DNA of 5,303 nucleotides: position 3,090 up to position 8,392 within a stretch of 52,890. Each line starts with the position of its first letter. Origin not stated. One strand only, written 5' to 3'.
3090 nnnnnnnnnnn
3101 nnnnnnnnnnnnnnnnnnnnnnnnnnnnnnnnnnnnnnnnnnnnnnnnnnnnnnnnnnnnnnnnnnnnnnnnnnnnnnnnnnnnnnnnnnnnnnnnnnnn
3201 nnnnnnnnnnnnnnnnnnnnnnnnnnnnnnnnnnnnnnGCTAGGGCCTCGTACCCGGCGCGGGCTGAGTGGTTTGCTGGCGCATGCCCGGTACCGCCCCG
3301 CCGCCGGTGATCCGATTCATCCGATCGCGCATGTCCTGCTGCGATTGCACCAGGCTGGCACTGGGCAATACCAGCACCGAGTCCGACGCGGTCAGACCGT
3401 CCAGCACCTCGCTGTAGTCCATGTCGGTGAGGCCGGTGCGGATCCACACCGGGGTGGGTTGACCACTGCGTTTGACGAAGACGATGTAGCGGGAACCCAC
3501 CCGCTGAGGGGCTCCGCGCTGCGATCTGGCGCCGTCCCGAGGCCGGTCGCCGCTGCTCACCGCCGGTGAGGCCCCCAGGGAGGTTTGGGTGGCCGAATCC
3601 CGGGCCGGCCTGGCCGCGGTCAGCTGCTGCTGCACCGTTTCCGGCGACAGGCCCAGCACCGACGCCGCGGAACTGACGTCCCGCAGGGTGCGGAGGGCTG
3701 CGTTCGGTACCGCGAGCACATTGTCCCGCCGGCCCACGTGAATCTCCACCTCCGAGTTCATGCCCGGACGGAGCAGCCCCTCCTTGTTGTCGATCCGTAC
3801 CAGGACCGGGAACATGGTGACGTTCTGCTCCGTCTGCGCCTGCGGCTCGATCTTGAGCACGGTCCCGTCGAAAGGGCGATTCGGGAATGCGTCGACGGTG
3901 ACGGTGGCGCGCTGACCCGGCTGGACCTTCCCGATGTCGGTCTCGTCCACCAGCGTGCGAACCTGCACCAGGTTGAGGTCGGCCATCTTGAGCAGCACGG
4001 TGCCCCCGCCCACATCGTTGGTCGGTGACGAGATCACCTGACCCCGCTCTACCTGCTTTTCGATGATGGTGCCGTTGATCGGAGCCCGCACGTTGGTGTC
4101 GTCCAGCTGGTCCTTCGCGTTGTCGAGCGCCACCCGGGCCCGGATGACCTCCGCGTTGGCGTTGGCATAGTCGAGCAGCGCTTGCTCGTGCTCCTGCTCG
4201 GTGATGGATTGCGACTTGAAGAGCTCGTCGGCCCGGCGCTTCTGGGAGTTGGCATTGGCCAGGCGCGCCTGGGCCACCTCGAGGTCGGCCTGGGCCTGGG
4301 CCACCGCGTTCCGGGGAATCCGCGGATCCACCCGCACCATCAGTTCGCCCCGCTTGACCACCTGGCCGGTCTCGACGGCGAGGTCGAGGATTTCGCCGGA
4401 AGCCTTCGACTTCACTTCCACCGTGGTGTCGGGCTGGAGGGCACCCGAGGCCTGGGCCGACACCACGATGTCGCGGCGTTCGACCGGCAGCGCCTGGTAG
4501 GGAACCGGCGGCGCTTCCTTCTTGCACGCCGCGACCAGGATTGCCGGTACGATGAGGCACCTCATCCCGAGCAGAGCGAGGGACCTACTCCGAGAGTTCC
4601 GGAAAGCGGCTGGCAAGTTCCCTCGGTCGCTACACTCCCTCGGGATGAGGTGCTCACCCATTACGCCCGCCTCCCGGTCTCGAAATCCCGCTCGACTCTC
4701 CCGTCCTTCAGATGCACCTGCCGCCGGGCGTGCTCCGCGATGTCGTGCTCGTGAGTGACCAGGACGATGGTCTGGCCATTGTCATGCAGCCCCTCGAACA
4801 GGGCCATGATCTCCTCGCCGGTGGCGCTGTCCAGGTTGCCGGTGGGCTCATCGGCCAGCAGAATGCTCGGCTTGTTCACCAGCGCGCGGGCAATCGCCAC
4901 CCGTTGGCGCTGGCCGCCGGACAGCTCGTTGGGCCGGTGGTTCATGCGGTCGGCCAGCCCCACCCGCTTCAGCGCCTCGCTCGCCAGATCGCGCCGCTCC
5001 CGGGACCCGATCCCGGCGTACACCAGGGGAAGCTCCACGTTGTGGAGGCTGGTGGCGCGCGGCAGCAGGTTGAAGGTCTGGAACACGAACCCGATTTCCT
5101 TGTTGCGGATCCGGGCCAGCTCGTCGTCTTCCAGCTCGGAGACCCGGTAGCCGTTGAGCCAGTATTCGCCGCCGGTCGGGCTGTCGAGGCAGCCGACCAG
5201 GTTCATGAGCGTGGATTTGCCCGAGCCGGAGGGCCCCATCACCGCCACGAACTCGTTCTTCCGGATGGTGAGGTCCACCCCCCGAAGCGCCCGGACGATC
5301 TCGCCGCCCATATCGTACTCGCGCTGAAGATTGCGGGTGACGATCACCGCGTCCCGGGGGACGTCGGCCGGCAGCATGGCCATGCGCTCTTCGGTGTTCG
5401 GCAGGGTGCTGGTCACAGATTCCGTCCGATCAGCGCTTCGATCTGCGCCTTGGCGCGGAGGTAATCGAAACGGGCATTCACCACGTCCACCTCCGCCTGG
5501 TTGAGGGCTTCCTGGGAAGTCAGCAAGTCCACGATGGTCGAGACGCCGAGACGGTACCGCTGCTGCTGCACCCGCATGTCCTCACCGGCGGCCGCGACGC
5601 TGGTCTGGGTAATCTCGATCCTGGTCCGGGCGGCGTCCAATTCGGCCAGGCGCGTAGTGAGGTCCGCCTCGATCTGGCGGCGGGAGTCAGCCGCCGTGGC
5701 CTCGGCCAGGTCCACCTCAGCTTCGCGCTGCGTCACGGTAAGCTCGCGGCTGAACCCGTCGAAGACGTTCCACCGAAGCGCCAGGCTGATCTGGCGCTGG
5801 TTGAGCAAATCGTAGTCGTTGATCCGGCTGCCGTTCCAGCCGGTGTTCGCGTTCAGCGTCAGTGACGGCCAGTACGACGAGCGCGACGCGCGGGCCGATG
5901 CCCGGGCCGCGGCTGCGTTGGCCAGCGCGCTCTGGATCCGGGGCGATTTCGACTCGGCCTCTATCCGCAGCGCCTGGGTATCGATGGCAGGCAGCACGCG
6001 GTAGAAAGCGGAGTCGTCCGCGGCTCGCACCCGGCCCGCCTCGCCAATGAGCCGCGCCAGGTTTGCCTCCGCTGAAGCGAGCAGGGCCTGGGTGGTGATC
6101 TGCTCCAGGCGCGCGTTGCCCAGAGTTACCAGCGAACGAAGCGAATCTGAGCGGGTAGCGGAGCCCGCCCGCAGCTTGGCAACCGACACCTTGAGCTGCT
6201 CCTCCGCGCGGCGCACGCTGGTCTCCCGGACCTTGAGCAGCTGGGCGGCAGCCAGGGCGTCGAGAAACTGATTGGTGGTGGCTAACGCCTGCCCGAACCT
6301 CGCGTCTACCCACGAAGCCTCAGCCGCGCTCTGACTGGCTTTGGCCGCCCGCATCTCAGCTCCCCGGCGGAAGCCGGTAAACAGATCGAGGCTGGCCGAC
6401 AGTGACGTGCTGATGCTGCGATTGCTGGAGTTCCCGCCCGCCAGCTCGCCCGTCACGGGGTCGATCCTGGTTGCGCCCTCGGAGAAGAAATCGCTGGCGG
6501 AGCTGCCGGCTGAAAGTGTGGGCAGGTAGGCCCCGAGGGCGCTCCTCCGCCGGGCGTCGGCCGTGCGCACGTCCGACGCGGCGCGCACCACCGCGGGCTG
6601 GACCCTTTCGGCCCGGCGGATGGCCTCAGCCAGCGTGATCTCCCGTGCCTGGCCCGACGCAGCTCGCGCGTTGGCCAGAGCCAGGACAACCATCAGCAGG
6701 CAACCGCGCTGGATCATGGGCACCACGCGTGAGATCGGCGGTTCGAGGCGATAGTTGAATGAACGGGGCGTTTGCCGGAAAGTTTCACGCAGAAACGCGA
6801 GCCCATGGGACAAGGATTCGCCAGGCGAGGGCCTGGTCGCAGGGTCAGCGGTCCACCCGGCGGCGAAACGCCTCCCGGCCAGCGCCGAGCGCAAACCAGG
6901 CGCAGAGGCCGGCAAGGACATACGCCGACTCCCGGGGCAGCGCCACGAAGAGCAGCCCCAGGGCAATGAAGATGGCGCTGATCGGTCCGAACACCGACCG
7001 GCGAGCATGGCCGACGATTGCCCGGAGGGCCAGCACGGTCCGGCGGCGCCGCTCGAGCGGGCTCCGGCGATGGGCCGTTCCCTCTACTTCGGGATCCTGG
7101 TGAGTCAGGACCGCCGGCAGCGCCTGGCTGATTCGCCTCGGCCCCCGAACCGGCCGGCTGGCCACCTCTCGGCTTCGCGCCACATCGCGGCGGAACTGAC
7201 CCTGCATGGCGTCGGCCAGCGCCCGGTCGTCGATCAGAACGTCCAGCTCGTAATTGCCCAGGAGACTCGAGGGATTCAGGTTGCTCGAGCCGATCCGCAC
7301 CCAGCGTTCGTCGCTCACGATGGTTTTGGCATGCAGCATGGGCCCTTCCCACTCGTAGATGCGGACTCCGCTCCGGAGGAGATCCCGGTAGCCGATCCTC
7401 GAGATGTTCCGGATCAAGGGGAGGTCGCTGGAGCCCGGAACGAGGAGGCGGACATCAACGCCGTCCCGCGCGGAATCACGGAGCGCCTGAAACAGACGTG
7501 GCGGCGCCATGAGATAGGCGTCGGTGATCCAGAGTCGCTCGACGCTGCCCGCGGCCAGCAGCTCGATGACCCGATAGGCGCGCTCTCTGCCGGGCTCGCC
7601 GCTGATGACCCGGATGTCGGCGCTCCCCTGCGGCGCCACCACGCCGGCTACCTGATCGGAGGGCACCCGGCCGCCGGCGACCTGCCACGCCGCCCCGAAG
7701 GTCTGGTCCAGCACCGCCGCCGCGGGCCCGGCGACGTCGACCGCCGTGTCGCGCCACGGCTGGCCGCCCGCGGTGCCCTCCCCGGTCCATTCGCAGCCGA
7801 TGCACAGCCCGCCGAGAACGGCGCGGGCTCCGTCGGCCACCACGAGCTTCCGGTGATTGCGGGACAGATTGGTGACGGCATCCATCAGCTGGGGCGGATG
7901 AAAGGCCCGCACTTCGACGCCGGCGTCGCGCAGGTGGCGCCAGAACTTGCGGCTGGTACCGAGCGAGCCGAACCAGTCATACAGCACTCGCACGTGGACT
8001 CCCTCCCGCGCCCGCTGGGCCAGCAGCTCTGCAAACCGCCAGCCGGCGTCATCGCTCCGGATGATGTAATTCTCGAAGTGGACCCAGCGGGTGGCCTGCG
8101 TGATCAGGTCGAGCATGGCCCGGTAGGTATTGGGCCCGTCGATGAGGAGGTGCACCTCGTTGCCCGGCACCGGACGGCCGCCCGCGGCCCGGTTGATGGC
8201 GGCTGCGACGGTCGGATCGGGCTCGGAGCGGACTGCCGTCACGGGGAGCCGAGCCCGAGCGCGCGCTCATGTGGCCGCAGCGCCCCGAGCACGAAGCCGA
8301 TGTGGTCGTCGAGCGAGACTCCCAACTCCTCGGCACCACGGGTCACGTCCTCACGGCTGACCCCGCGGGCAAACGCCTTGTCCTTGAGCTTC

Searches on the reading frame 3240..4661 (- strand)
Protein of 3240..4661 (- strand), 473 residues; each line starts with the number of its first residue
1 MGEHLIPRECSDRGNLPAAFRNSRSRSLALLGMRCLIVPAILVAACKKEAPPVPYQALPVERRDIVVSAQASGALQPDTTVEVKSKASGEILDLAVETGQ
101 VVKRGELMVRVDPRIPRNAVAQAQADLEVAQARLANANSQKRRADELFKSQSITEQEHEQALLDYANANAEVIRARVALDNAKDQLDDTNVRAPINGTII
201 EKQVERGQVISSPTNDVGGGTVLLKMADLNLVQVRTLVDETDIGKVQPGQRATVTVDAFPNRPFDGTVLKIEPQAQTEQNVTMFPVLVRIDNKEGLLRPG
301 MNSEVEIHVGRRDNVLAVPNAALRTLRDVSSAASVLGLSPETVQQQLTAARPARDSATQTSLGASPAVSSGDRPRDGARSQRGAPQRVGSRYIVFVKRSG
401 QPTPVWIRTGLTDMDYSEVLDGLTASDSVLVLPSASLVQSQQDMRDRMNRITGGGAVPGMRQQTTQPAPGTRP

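Call 9: search_protein_families(library=pfam, proteins=[window:3240-4661:-], max_evalue=0.01)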
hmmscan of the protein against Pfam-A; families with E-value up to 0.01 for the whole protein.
window:3240-4661:- (473 aa): 4 families
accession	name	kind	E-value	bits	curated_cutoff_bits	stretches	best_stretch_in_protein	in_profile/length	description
PF16576.10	HlyD_D23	-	1.1e-24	87.3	30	1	77-301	16-212/214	Barrel-sandwich domain of CusB or HlyD membrane-fusion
PF13437.12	HlyD_3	-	1.1e-19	71.5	22.2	1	191-300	2-106/106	HlyD family secretion protein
PF13533.13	Biotin_lipoyl_2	-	5.5e-05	23.3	29.8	1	81-111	1-31/32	Biotin-lipoyl like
PF00364.28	Biotin_lipoyl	-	0.0081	16.4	22.1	0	80-110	42-72/73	Biotin-requiring enzyme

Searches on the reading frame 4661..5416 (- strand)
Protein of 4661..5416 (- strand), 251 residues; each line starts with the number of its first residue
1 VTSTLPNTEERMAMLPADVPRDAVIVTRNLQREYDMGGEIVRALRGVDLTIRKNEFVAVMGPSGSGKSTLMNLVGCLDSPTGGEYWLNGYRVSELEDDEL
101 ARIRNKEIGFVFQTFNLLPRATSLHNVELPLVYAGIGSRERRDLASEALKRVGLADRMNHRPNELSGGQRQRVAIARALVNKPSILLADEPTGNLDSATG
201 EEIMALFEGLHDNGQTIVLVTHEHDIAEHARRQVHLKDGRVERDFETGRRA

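Call 9: search_protein_families(library=pfam, proteins=[window:4661-5416:-], max_evalue=0.01)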
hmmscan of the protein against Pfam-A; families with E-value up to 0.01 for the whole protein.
window:4661-5416:- (251 aa): 9 families
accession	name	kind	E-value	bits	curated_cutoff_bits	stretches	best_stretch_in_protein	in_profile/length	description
PF00005.33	ABC_tran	-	6.7e-34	117.9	25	1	44-192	1-136/137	ABC transporter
PF02463.25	SMC_N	-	1.5e-07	31.5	40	1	161-236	133-211/220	RecF/RecN/SMC N terminal domain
PF13555.12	AAA_29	-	0.00042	20.5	27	1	46-71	14-39/61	P-loop containing region of AAA domain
PF25199.1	nSTAND_NTPase5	-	0.00062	20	34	1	33-73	21-60/145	Novel STAND NTPase 5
PF13304.12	AAA_21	-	0.00084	19.9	27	0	56-77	1-22/304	AAA domain, putative AbiEii toxin, Type IV TA system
PF20703.3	nSTAND1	-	0.0012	18.9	27.1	1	50-72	29-51/379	Novel STAND NTPase 1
PF13401.12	AAA_22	-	0.0037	18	27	0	53-190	4-92/130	AAA domain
PF03193.22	RsgA_GTPase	-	0.0057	16.9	30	0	53-73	105-125/174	RsgA GTPase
PF20720.3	nSTAND3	-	0.0076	16.4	27.2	0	51-73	14-36/155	Novel STAND NTPase 3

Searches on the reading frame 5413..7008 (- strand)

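Call 9: search_protein_families(library=pfam, proteins=[window:5413-7008:-], max_evalue=0.01)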
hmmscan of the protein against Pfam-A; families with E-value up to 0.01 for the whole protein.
window:5413-7008:- (531 aa): 1 family
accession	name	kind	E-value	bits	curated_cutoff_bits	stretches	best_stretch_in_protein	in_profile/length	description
PF02321.23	OEP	-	3e-54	184.1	22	2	350-528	7-187/187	Outer membrane efflux protein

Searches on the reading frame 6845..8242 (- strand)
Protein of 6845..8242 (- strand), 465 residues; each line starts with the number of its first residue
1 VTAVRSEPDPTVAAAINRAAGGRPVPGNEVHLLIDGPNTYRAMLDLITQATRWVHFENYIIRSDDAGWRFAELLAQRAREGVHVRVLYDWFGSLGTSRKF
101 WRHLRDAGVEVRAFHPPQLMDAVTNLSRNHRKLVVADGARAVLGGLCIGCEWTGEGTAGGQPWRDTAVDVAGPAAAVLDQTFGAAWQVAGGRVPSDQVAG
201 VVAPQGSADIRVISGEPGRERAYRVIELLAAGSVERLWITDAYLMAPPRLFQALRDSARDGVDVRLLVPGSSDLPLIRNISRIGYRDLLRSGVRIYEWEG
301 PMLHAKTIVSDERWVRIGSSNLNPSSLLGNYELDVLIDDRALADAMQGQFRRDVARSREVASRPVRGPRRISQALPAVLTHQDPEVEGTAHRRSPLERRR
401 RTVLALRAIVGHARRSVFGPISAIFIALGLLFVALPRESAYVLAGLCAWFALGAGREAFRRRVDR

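Call 9: search_protein_families(library=pfam, proteins=[window:6845-8242:-], max_evalue=0.01)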
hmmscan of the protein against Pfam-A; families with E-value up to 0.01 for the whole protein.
window:6845-8242:- (465 aa): 2 families
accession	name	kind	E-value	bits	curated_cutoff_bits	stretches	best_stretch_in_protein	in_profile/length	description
PF13091.12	PLDc_2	-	2.1e-33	115.4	27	2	234-353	9-131/132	PLD-like domain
PF00614.28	PLDc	-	7.8e-10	38.8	21.9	1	303-325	5-27/28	Phospholipase D Active site motif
